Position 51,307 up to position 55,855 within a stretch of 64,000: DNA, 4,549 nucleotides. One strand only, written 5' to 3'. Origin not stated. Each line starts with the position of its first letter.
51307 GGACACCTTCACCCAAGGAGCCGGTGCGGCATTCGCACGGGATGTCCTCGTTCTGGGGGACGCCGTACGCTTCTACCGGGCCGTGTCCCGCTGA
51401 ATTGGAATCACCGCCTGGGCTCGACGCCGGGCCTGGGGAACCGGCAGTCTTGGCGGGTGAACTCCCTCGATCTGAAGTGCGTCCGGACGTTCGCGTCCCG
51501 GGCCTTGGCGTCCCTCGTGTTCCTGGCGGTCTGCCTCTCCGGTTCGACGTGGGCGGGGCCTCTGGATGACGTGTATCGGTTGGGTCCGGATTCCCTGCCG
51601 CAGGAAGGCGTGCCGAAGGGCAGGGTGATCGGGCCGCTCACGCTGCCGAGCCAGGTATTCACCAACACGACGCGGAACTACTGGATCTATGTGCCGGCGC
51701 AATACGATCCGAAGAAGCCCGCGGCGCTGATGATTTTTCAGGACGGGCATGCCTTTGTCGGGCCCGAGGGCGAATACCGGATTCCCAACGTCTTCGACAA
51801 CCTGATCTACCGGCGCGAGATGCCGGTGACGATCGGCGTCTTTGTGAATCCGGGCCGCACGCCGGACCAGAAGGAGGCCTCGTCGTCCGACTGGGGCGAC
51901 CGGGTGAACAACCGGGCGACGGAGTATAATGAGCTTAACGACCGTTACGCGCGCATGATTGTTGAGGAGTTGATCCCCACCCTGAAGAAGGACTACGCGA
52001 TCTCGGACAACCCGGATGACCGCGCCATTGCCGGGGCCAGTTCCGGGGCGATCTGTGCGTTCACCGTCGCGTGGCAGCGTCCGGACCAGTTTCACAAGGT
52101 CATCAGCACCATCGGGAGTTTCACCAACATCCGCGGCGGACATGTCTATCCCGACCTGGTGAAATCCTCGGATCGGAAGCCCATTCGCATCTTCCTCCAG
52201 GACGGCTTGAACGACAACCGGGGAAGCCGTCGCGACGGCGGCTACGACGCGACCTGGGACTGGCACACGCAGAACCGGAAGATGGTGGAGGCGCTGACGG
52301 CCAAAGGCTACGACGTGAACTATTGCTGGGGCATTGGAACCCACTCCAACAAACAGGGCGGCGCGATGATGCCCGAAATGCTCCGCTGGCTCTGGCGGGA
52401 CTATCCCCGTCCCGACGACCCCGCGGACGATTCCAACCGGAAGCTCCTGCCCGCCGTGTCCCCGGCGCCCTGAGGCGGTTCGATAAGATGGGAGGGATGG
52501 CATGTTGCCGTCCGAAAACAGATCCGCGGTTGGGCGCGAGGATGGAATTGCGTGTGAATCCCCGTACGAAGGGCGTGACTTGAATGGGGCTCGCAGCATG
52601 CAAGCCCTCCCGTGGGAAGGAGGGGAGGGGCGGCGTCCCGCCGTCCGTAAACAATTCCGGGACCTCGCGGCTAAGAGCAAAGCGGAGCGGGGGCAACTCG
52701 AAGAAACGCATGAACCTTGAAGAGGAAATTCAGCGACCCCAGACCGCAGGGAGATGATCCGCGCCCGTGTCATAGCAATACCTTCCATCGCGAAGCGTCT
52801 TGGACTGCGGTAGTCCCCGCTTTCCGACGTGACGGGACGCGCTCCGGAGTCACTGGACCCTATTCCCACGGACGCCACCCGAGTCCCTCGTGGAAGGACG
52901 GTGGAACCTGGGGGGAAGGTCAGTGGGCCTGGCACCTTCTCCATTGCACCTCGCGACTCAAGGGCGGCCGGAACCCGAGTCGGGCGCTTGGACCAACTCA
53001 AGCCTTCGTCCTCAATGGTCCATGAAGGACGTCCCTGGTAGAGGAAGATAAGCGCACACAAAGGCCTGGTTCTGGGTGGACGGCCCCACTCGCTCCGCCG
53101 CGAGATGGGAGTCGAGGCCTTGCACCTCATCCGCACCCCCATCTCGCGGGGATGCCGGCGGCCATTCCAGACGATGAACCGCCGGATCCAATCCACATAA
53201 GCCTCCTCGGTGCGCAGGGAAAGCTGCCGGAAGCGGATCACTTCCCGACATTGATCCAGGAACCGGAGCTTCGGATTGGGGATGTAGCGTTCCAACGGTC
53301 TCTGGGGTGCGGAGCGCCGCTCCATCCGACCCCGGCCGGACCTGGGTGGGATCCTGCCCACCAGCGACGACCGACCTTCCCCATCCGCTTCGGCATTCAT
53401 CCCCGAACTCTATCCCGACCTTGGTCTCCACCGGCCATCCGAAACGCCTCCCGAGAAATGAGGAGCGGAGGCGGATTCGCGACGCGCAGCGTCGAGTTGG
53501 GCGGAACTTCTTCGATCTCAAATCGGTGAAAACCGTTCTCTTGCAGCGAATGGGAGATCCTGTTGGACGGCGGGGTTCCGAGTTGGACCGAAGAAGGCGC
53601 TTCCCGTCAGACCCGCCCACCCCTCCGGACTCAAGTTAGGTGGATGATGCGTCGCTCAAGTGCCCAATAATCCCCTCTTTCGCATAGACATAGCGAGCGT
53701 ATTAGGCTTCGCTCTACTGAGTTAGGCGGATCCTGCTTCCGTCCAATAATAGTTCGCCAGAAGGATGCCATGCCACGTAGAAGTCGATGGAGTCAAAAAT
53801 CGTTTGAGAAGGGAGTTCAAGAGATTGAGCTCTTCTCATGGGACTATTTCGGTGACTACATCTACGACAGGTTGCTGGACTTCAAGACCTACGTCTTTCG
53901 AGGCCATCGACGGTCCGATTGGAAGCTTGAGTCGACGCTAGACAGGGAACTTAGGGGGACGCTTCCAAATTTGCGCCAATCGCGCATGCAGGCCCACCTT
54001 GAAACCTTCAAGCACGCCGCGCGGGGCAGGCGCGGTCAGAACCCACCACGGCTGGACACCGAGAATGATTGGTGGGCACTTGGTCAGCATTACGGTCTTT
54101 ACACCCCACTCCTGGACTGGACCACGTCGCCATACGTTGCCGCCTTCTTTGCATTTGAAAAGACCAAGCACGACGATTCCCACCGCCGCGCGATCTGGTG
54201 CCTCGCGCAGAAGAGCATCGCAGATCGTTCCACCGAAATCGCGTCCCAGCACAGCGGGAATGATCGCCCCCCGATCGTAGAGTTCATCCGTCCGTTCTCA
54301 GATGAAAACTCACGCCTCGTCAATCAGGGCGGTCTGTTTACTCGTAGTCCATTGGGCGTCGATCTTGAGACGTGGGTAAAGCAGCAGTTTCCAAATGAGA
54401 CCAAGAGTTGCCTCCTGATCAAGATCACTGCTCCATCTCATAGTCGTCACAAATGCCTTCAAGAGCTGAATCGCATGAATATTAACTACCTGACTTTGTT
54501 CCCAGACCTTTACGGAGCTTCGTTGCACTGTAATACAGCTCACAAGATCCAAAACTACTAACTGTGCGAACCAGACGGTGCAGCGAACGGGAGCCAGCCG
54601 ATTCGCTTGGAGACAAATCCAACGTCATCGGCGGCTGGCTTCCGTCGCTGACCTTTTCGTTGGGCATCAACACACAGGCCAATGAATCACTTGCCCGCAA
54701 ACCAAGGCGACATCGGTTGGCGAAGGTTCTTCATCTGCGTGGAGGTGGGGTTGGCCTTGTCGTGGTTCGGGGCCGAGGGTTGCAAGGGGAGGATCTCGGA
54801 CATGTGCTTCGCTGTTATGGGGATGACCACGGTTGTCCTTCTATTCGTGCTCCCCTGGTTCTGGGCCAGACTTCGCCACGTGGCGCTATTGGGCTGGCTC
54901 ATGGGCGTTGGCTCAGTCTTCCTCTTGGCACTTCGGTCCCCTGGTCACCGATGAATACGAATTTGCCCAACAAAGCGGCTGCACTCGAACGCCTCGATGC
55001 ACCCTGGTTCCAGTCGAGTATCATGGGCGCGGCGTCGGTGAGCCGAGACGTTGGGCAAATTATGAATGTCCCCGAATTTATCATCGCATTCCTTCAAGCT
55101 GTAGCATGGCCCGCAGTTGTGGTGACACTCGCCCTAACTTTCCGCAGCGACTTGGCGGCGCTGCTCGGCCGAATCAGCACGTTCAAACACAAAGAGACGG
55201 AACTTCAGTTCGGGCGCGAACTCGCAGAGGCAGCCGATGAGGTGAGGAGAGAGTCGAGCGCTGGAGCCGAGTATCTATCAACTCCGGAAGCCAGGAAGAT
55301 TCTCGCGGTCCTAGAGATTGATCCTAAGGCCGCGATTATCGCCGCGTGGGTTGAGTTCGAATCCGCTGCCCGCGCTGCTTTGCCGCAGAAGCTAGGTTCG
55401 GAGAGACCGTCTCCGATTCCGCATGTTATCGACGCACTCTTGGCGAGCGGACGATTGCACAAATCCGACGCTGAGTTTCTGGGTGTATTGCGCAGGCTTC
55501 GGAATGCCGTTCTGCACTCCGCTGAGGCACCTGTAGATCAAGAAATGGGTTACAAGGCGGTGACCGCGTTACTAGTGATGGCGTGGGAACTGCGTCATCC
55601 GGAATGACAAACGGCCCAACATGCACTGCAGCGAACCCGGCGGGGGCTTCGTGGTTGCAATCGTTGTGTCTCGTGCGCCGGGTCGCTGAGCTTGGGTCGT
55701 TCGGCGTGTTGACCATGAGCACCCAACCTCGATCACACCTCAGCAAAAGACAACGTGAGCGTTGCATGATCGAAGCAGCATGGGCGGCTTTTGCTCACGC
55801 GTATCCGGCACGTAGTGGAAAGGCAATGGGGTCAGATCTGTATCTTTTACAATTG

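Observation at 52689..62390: ~10-kb accessory island with sedentary-integron-like architecture next to a decayed intI-type integrase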

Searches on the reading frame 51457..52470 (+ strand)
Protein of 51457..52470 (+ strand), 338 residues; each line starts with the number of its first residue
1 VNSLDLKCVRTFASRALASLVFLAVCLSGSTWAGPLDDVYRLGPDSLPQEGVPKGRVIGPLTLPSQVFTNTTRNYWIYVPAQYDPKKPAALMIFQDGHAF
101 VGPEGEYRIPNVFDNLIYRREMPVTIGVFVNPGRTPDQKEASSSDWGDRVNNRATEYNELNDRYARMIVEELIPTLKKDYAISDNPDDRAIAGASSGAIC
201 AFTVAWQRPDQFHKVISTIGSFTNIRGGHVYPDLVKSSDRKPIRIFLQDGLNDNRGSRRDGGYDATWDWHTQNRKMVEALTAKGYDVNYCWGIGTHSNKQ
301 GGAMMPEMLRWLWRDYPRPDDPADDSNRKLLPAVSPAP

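Call 10: search_protein_families(library=pfam, max_evalue=0.01, proteins=[window:51457-52470:+])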
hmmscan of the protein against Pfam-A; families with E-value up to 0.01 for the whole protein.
window:51457-52470:+ (338 aa): 1 family
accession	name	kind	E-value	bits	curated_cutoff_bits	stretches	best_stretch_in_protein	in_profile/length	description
PF00756.26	Esterase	-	1.3e-18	68.1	22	1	70-311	5-250/251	Putative esterase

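Call 55: find_related_loci(query=window:51457-52470:+, collection=metagenome_contigs, flank=10000)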
Query window:51457-52470:+ (338 aa) in metagenome_contigs; peptide patterns used: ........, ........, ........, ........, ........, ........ (x = any residue, [..] = any of these).
266 stretches matched a pattern; 238 encode a relative of the query (tblastn E <= 1e-3); the best 80 are kept; 80 distinct loci.
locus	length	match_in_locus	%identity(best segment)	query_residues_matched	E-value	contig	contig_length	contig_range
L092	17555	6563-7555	79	4-336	0e+0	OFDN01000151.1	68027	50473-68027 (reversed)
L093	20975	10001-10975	80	12-336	0e+0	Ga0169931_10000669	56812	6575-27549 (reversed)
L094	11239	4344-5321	80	4-331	7e-180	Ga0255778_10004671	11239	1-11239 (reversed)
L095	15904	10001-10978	80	4-331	7e-180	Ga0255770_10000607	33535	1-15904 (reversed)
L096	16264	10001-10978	80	4-331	7e-180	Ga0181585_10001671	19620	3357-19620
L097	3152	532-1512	77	10-338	0e+0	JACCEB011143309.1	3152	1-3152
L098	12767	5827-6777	80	15-331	7e-175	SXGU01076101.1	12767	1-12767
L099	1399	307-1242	79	15-331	0e+0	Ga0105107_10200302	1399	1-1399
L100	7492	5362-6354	75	6-338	2e-171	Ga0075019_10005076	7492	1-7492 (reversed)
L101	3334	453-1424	76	16-338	1e-179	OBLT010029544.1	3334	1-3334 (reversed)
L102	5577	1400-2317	80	24-331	3e-173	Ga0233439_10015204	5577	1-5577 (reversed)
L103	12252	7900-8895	75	15-338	2e-170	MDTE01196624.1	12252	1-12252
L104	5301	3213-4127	80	35-337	7e-173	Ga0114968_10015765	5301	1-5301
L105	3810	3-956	77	17-333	8e-177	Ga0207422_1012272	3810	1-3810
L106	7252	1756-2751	75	15-338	2e-170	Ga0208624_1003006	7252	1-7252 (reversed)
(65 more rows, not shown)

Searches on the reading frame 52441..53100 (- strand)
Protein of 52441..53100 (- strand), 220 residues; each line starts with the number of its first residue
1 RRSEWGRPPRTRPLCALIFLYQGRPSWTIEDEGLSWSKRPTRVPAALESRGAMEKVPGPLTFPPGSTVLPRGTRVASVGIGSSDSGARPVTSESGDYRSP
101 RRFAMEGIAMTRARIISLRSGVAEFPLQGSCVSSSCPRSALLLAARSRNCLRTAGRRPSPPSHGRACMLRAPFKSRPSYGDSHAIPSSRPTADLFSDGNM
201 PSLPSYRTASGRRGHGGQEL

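Call 19: search_protein_families(library=ncbifam, max_evalue=10, proteins=[window:52441-53100:-])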
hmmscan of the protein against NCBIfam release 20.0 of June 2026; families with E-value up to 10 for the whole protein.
seq(220 aa): 0 families

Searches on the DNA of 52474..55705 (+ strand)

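Call 92: search_dna_similar(query=window:52474-55705:+, collection=plasmids, mode=distant, max_rows=8)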
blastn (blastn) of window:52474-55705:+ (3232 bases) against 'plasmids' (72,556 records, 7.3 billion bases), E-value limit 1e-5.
No match.

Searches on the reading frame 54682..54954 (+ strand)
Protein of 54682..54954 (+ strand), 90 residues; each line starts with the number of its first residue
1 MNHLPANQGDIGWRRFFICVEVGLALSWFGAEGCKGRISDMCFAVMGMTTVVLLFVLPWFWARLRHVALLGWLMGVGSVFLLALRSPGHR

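Call 10: search_protein_families(library=pfam, max_evalue=0.01, proteins=[window:54682-54951:+])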
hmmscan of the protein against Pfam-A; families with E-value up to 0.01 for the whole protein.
window:54682-54951:+ (90 aa): 0 families

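Call 11: search_protein_families(library=ncbifam, max_evalue=0.01, proteins=[window:54682-54951:+])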
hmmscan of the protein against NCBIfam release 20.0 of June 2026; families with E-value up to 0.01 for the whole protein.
window:54682-54951:+ (90 aa): 0 families

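Call 40: search_protein_families(library=padloc, max_evalue=0.01, proteins=[window:54682-54951:+])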
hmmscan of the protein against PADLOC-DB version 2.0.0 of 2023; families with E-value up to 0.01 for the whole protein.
window:54682-54951:+ (90 aa): 0 families

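Call 66: find_encoding_contigs(protein=window:54682-54954:+, flank=10000, max_places=10)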
Protein window:54682-54954:+ (90 aa): 5 contigs read that carry it; 4 places shown.
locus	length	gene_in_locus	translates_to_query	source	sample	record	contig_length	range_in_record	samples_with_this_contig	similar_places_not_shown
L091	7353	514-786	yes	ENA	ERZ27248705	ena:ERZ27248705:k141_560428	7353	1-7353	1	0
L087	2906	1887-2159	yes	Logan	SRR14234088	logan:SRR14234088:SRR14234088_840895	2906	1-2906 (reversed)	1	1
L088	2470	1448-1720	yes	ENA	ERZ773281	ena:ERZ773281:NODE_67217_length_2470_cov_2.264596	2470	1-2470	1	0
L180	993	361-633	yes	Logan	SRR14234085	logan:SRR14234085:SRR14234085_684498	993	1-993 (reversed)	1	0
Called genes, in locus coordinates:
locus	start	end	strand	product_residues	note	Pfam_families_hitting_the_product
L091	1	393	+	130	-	?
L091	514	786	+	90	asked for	-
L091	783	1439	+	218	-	-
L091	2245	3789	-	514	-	-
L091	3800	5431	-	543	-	-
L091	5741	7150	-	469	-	-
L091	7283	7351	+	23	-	?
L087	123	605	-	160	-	PF13495:Phage_int_SAM_4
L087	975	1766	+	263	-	PF08867:FRG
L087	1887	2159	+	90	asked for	-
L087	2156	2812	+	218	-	-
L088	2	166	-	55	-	?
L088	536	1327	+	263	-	PF08867:FRG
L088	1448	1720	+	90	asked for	-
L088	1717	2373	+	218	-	-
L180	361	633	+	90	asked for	-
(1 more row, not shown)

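Call 77: search_protein_families(library=pfam, max_evalue=1, proteins=[window:54682-54951:+])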
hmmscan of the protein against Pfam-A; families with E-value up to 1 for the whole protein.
window:54682-54951:+ (90 aa): 0 families
